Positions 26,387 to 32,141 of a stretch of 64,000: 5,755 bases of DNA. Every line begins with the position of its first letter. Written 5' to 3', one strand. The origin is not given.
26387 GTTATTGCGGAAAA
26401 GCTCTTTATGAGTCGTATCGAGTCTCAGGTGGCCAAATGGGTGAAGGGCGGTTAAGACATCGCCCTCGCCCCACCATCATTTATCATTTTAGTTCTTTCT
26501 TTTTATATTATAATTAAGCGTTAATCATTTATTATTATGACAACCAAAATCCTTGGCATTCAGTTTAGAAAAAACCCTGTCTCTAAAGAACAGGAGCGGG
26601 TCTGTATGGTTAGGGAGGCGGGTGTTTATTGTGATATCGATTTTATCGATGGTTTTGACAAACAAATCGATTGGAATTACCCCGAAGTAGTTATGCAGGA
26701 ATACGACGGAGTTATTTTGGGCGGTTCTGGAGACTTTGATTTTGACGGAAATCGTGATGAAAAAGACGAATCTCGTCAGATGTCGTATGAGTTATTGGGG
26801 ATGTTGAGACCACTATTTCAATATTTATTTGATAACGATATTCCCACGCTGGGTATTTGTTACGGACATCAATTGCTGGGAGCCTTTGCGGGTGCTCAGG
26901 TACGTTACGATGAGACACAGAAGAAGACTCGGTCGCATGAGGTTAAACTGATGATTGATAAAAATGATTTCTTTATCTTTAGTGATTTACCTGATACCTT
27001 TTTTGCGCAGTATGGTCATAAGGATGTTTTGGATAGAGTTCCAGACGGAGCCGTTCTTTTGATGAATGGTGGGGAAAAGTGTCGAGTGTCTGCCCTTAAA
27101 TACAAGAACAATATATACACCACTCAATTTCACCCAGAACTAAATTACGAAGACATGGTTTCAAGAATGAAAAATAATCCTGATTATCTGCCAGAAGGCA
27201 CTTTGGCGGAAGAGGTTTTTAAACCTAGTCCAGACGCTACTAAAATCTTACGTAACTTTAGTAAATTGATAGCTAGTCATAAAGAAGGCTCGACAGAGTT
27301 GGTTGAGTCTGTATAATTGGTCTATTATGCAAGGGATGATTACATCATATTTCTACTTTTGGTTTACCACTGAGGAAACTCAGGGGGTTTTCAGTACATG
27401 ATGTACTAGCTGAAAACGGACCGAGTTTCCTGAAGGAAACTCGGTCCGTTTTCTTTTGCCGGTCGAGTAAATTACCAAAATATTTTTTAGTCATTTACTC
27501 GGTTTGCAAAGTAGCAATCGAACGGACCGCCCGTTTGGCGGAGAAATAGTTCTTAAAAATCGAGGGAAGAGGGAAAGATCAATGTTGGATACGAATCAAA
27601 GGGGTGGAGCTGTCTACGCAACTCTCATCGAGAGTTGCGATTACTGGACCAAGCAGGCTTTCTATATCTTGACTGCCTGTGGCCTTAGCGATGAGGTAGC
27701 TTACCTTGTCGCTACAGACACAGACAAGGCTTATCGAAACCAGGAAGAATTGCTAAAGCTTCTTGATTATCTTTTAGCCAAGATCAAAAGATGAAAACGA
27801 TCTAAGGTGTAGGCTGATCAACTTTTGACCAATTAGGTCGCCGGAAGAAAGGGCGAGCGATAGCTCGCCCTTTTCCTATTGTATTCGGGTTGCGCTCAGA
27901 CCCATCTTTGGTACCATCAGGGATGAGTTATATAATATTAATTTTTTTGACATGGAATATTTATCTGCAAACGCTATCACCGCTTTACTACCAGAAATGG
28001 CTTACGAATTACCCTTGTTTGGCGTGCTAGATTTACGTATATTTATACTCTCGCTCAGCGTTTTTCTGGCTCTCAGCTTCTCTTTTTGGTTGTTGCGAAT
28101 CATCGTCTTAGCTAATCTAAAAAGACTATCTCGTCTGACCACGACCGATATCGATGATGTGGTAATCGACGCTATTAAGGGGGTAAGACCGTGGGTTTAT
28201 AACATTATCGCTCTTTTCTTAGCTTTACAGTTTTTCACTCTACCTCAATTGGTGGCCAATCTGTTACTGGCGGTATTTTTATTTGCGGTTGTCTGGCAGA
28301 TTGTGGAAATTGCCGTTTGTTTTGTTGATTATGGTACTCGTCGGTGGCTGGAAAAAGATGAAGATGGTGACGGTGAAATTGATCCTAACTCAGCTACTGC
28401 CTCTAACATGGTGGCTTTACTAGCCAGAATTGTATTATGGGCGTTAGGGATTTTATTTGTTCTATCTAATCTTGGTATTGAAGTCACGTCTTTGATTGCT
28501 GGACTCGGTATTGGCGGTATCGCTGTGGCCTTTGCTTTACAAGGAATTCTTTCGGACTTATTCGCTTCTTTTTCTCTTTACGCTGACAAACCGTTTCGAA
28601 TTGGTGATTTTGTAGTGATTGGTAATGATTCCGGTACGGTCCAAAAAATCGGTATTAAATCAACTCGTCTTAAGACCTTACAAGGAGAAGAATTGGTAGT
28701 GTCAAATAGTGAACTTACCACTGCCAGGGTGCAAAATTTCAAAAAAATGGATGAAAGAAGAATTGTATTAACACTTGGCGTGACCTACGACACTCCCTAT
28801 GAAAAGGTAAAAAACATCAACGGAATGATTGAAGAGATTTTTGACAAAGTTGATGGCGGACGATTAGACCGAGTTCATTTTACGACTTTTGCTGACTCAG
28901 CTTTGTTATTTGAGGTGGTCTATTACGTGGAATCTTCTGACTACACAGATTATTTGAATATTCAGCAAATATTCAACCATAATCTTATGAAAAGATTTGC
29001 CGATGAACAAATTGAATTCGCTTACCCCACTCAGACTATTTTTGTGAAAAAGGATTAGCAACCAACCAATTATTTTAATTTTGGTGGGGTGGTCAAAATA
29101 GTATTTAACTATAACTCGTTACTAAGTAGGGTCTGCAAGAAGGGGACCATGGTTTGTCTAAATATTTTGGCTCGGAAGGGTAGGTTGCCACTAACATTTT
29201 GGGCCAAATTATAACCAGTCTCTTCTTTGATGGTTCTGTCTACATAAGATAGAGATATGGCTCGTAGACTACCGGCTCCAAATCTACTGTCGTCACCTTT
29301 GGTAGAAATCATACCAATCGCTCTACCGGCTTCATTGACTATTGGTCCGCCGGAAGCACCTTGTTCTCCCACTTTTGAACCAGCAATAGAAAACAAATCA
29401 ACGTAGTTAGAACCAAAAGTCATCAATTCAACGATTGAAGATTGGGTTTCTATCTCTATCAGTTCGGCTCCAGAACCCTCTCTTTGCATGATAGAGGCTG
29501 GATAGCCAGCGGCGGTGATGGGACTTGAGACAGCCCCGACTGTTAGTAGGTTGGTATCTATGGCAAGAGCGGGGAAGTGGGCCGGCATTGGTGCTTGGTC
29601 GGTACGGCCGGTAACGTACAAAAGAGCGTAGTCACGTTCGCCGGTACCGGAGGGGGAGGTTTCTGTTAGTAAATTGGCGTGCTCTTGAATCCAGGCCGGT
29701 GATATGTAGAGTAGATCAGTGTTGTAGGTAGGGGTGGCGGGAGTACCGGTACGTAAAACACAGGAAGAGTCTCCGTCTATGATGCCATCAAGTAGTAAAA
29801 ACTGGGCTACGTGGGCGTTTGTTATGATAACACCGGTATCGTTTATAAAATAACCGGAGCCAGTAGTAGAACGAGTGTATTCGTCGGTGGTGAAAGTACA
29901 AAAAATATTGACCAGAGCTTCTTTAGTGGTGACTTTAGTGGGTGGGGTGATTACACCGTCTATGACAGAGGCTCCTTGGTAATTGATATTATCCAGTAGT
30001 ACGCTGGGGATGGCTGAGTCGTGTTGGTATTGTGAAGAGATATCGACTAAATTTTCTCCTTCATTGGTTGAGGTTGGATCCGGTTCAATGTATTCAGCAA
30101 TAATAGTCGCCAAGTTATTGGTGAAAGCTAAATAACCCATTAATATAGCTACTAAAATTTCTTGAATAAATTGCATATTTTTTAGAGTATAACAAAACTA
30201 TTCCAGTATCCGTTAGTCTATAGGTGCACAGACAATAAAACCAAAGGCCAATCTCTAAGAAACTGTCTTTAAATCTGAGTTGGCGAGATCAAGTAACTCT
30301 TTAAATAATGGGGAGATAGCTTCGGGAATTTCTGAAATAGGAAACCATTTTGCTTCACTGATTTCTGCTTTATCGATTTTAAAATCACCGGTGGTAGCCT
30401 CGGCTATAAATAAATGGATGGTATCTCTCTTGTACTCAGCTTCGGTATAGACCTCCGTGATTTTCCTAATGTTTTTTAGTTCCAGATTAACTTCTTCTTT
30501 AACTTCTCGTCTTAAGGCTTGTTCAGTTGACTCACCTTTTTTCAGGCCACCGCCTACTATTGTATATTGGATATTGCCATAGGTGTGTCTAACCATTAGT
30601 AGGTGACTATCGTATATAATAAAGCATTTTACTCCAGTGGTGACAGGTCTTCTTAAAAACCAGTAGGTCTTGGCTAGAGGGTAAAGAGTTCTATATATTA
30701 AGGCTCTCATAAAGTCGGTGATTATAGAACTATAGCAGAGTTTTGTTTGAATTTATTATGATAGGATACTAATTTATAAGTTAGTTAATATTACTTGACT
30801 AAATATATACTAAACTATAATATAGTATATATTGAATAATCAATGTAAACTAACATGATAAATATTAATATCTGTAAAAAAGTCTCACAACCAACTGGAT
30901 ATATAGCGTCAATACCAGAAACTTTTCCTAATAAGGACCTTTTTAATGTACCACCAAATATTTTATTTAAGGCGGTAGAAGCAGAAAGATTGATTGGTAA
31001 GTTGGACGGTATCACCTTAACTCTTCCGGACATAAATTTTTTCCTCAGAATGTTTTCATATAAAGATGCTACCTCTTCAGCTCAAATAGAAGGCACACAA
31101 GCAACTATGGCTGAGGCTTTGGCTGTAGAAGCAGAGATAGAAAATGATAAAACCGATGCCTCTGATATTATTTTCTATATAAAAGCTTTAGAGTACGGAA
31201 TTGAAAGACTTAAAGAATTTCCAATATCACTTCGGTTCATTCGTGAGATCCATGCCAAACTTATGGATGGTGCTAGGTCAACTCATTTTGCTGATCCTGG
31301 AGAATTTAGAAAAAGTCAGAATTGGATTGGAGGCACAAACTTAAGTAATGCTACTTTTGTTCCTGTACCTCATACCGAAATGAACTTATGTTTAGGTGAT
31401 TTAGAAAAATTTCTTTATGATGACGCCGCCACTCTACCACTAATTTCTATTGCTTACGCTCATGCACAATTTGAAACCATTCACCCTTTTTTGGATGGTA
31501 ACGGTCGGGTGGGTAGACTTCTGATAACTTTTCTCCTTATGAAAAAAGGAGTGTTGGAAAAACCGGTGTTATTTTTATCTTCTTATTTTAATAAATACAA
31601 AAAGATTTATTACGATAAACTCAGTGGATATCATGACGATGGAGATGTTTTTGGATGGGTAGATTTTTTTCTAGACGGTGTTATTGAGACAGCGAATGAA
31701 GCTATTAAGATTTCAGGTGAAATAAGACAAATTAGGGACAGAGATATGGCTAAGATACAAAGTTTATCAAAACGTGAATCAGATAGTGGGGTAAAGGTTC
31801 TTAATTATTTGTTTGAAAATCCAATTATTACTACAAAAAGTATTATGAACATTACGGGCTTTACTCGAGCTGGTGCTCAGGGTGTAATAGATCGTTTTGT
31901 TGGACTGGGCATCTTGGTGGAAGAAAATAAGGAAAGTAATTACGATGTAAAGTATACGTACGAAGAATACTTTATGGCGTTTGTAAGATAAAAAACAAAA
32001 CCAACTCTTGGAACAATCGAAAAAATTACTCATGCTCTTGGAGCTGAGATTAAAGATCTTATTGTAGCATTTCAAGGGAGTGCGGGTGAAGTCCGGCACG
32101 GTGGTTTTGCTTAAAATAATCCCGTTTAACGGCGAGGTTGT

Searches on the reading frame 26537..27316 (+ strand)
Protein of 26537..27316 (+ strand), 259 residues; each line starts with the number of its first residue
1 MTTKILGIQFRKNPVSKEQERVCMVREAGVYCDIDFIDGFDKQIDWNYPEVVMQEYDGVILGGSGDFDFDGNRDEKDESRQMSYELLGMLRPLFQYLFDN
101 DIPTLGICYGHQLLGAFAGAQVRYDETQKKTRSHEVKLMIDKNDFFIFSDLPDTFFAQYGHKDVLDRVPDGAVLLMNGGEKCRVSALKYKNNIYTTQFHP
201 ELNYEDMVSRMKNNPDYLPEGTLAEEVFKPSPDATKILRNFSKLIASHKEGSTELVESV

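Call 10: search_protein_families(library=pfam, proteins=[window:26537-27316:+])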
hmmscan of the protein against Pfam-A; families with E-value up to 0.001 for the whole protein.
window:26537-27316:+ (259 aa): 2 families
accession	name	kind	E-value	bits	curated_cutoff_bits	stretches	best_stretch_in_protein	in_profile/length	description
PF00117.34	GATase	-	2.1e-20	73.7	22.8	1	87-204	58-175/190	Glutamine amidotransferase class-I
PF07722.19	Peptidase_C26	-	1.1e-05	25.8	20.5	1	50-127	53-131/219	Peptidase C26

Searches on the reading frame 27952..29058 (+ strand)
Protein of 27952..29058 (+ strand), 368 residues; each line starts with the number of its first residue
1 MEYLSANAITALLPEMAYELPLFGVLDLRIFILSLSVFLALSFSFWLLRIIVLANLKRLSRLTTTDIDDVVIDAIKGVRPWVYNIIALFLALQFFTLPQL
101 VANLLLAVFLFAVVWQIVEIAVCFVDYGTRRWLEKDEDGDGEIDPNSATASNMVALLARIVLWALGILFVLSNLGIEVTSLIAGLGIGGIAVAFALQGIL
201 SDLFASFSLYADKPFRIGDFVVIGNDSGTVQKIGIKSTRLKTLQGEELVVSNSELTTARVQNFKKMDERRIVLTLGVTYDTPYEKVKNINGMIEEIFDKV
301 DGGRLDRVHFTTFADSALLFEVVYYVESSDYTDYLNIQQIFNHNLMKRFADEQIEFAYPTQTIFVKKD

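Call 11: search_protein_families(library=pfam, proteins=[window:27952-29058:+])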
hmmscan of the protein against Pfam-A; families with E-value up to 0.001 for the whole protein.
window:27952-29058:+ (368 aa): 3 families
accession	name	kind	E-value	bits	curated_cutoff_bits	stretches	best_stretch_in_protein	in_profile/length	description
PF00924.24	MS_channel_2nd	-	1.6e-19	70.2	20.2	1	199-264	2-67/68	Mechanosensitive ion channel, beta-domain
PF21088.3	MS_channel_1st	-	1.8e-10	41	23.1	1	158-197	3-42/42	Mechanosensitive ion channel, transmembrane helices 2/3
PF21082.3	MS_channel_3rd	-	7.3e-10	39.6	21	1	271-356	1-88/88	Mechanosensitive ion channel MscS, C-terminal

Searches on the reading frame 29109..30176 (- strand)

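Call 11: search_protein_families(library=pfam, proteins=[window:29109-30176:-])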
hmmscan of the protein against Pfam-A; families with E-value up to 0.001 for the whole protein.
window:29109-30176:- (355 aa): 2 families
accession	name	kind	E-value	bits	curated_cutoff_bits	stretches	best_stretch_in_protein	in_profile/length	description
PF13365.12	Trypsin_2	-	1.6e-10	42.3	27.6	1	106-289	1-144/144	Trypsin-like peptidase domain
PF00089.32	Trypsin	-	5.3e-05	23.6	20.6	1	104-293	25-198/220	Trypsin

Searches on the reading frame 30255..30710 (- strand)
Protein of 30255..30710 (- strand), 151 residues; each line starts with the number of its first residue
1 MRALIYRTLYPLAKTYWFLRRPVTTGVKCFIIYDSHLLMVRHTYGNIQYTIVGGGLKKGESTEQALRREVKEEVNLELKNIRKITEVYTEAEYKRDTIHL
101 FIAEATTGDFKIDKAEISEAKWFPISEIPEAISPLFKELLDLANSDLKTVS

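Call 11: search_protein_families(library=pfam, proteins=[window:30255-30710:-])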
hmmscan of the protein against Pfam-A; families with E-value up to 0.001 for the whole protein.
window:30255-30710:- (151 aa): 1 family
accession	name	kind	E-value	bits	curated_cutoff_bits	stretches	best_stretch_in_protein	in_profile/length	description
PF00293.34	NUDIX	-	2.5e-19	70.1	21.1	1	26-131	5-122/134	NUDIX domain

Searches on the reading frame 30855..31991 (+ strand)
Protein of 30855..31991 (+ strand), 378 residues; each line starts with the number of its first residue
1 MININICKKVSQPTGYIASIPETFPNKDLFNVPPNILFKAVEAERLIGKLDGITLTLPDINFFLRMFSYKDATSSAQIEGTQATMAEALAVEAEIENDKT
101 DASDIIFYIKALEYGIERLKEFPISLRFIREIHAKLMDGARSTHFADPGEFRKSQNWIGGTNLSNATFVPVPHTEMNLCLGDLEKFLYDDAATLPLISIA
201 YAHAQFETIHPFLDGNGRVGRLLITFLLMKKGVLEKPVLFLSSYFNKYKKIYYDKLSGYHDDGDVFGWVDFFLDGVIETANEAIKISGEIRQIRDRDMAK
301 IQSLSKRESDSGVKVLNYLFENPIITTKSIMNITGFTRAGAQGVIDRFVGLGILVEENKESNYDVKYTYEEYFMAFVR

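Call 11: search_protein_families(library=pfam, proteins=[window:30855-31991:+])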
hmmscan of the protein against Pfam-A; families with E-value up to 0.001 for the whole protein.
window:30855-31991:+ (378 aa): 2 families
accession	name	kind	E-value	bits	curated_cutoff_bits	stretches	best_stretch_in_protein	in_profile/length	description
PF13784.11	Fic_N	-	1.5e-19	70.2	26.7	1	39-117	3-82/82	Fic/DOC family N-terminal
PF02661.23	Fic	-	9.5e-18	65.3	24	1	123-228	1-93/93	Fic/DOC family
